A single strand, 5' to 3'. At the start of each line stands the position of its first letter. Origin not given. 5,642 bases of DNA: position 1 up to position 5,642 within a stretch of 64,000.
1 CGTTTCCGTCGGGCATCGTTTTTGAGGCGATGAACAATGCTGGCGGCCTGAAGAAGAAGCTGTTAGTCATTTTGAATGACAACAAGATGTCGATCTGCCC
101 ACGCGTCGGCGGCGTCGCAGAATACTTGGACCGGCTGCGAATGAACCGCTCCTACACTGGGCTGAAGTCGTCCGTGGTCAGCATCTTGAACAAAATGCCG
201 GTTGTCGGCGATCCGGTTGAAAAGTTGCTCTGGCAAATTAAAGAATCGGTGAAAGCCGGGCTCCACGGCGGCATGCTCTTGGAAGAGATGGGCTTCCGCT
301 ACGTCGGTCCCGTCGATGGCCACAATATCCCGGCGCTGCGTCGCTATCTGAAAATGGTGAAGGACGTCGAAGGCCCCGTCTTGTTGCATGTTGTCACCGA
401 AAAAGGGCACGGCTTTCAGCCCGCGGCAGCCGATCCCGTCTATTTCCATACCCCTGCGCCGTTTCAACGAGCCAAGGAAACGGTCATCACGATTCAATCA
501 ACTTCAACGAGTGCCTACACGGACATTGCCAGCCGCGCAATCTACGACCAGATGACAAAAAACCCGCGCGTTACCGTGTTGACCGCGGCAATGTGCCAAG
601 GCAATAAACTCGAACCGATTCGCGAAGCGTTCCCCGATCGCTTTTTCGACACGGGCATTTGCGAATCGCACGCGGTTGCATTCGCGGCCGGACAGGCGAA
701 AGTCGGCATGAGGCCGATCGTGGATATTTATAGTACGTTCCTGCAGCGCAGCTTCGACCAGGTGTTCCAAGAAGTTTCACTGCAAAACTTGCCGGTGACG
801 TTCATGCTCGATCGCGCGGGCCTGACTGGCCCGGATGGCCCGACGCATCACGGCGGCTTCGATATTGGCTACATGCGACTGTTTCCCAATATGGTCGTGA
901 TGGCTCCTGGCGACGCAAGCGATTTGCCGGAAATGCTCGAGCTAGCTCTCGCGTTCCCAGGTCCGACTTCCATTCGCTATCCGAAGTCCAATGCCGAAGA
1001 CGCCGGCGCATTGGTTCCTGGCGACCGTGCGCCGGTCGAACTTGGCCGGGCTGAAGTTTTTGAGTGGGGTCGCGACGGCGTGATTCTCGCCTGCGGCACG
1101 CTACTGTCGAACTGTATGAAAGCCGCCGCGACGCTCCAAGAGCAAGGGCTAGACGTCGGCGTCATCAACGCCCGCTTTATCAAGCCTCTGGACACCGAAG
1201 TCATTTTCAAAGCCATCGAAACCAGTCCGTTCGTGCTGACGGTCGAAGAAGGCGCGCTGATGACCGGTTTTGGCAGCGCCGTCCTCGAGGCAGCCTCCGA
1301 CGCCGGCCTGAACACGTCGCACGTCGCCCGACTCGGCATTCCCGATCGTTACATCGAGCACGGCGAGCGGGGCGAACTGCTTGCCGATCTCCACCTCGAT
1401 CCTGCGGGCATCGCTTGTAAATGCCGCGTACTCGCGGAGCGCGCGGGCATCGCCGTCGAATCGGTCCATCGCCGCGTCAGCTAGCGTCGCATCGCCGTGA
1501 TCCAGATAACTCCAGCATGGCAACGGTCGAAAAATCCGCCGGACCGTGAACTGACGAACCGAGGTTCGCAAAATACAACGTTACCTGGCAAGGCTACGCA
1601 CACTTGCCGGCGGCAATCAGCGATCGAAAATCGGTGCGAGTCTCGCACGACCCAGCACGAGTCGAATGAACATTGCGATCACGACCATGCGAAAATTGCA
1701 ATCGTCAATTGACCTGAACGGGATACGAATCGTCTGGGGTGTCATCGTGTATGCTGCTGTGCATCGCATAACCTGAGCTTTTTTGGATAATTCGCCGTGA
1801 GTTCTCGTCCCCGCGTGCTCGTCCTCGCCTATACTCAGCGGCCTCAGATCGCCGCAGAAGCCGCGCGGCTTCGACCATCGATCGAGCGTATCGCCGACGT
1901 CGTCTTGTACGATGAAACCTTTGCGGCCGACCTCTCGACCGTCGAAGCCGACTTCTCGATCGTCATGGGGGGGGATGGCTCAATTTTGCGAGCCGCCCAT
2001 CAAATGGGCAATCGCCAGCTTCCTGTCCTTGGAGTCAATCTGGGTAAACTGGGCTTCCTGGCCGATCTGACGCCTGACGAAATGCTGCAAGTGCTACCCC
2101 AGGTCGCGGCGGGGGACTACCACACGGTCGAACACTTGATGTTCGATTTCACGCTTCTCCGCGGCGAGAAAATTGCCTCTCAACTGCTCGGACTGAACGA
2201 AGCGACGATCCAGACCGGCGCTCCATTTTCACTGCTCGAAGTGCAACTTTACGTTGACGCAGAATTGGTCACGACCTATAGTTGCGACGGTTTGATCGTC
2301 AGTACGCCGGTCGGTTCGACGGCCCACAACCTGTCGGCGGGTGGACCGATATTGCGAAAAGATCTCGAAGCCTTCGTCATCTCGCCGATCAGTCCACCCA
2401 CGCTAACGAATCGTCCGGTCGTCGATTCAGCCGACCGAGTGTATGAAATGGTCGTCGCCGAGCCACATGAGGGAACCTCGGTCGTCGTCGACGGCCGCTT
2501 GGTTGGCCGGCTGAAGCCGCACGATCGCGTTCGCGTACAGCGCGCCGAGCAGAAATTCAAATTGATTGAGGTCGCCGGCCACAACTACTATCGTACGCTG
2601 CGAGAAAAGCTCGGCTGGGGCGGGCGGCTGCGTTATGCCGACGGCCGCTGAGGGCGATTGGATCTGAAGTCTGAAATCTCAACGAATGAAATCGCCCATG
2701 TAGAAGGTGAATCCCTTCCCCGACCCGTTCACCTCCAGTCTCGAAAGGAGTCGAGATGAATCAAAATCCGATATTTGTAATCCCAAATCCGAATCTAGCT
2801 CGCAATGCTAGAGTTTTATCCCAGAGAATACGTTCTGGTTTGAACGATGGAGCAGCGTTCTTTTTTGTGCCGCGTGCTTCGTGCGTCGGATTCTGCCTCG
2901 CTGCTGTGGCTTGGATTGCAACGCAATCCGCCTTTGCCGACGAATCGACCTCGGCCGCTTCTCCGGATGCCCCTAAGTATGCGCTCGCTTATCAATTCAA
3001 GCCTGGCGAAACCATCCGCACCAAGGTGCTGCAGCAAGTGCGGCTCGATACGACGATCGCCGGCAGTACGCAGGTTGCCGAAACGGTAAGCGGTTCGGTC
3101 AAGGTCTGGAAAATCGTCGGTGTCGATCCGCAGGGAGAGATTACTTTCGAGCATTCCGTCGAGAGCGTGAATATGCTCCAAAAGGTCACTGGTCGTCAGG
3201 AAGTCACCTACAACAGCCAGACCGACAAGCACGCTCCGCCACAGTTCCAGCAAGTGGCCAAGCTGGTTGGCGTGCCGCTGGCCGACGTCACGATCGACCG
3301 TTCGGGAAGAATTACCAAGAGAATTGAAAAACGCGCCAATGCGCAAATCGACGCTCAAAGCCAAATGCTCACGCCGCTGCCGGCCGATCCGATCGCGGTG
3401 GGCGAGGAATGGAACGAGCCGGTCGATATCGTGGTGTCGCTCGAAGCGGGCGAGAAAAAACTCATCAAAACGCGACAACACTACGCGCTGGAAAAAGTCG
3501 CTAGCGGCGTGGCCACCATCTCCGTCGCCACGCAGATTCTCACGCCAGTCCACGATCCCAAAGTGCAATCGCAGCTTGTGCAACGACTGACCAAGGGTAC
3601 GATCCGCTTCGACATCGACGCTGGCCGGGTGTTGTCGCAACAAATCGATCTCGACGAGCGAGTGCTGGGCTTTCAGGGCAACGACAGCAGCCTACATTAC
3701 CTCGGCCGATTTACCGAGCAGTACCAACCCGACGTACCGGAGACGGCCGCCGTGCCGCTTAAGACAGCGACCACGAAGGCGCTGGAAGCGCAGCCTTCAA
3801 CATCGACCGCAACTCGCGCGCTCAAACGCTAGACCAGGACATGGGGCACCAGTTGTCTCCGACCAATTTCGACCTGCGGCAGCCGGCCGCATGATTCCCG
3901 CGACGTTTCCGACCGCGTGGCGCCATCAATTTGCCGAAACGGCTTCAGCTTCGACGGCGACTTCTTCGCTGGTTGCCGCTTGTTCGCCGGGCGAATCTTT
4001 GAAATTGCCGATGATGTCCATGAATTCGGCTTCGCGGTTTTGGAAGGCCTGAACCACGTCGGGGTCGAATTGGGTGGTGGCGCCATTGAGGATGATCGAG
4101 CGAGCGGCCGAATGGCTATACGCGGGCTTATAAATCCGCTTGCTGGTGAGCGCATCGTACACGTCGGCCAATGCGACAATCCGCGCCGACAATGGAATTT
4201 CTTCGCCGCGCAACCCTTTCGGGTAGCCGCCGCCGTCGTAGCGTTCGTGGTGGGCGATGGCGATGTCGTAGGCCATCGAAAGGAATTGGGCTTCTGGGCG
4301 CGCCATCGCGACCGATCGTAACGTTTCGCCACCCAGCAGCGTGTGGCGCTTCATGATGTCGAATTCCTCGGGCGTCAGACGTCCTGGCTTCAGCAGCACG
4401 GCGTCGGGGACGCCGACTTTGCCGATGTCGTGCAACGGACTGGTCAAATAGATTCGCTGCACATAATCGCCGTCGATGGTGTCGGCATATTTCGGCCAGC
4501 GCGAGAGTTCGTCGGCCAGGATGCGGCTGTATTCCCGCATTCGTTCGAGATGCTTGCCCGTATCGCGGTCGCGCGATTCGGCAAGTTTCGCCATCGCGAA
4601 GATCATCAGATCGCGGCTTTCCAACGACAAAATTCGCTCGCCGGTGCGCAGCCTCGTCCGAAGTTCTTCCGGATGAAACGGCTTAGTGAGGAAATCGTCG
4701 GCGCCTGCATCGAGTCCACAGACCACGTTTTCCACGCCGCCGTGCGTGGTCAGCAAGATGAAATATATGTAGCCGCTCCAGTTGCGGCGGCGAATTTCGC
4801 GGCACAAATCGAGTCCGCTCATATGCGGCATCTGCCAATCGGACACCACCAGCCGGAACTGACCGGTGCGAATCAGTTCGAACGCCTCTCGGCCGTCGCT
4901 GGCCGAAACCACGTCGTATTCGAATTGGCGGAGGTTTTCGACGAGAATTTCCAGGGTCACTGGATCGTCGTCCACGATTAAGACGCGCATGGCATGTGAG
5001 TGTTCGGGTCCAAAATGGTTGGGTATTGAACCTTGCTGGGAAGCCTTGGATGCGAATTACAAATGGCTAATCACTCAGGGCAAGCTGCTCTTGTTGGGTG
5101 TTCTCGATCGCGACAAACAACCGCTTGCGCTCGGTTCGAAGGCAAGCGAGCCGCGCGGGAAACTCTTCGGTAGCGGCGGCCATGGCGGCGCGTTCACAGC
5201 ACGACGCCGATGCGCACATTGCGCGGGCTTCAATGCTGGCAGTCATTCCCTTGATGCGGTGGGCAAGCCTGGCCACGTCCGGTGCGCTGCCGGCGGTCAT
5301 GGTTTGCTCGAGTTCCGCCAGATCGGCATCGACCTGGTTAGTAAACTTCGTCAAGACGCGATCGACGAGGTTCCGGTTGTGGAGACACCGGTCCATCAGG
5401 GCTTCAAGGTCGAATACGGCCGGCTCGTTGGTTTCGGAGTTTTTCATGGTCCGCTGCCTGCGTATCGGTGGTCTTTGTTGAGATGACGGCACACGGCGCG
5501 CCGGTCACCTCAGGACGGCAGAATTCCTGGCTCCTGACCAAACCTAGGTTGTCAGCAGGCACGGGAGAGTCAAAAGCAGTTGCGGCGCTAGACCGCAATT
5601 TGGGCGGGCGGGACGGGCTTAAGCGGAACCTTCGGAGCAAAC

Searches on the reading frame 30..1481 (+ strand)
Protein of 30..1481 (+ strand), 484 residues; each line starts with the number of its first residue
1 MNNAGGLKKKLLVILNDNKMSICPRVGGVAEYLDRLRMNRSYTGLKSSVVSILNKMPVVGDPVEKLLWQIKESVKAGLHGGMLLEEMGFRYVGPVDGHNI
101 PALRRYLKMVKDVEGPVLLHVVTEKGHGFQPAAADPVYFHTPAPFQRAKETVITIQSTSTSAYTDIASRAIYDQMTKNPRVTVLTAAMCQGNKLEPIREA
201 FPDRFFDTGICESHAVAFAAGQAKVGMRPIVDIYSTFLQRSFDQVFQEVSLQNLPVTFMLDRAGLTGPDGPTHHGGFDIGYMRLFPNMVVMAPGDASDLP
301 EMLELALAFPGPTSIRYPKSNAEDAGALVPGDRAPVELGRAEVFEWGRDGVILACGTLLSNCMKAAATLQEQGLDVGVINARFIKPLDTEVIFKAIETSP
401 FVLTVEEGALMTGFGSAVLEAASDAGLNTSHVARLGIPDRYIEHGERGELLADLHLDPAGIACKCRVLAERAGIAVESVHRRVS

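Call 37: search_protein_families(library=pfam, proteins=[window:30-1481:+], max_evalue=0.00001)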
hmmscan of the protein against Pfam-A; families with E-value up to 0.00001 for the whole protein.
window:30-1481:+ (484 aa): 3 families
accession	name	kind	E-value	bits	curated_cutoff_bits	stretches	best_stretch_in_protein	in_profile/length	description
PF02779.29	Transket_pyr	-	3.4e-38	131.4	27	1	162-322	4-172/174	Transketolase, pyrimidine binding domain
PF13292.11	DXP_synthase_N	-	4.1e-35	121.8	21.2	1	1-123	154-274/274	1-deoxy-D-xylulose-5-phosphate synthase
PF02780.25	Transketolase_C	-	1.1e-26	93.6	25.9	1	339-461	1-124/124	Transketolase, C-terminal domain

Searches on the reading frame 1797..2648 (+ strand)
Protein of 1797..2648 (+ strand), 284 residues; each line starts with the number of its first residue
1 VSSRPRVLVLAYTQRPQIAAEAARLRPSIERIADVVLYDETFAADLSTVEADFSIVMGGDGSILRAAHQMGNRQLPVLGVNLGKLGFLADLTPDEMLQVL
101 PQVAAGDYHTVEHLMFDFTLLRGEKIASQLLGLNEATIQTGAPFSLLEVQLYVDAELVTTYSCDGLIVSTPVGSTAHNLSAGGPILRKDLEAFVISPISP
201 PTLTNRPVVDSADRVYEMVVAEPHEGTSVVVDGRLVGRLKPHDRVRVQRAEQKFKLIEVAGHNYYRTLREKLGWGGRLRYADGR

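Call 37: search_protein_families(library=pfam, proteins=[window:1797-2648:+], max_evalue=0.00001)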
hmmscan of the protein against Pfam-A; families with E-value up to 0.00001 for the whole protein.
window:1797-2648:+ (284 aa): 2 families
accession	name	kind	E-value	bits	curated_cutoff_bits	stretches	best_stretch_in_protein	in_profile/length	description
PF20143.4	NAD_kinase_C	-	2e-29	102.3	23.7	1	133-258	1-125/126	ATP-NAD kinase C-terminal domain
PF01513.26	NAD_kinase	-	1.8e-16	61.1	25.5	1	39-108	61-130/130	ATP-NAD kinase N-terminal domain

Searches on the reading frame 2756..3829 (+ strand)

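Call 37: search_protein_families(library=pfam, proteins=[window:2756-3829:+], max_evalue=0.00001)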
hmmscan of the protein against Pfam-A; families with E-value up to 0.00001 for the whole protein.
window:2756-3829:+ (358 aa): 1 family
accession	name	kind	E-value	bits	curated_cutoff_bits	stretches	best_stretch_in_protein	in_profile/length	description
PF19777.4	DUF6263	-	4.4e-09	36.7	26.7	1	202-276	106-174/196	Family of unknown function (DUF6263)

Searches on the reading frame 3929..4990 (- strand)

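Call 37: search_protein_families(library=pfam, proteins=[window:3929-4990:-], max_evalue=0.00001)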
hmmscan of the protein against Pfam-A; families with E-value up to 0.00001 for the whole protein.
window:3929-4990:- (354 aa): 3 families
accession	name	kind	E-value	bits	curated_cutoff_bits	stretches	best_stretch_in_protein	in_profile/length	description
PF13487.12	HD_5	-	1.5e-29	103.3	27.2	1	133-312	3-170/170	HD domain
PF00072.30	Response_reg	-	6.4e-29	100.8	30.2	1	3-114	1-110/111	Response regulator receiver domain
PF01966.28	HD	-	3.1e-15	56.9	22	1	145-280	2-115/116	HD domain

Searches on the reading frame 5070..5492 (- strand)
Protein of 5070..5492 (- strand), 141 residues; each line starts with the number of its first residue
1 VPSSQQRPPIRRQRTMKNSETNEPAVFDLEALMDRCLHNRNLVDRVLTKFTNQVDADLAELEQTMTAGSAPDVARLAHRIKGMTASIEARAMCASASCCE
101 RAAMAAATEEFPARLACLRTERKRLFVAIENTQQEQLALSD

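Call 39: search_protein_families(library=pfam, proteins=[window:5070-5492:-], max_evalue=0.00001)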
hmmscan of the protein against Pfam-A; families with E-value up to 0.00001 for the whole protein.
window:5070-5492:- (141 aa): 1 family
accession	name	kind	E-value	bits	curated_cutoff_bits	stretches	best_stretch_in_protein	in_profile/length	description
PF01627.28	Hpt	-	1e-09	38.9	24.6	1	46-120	2-76/84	Hpt domain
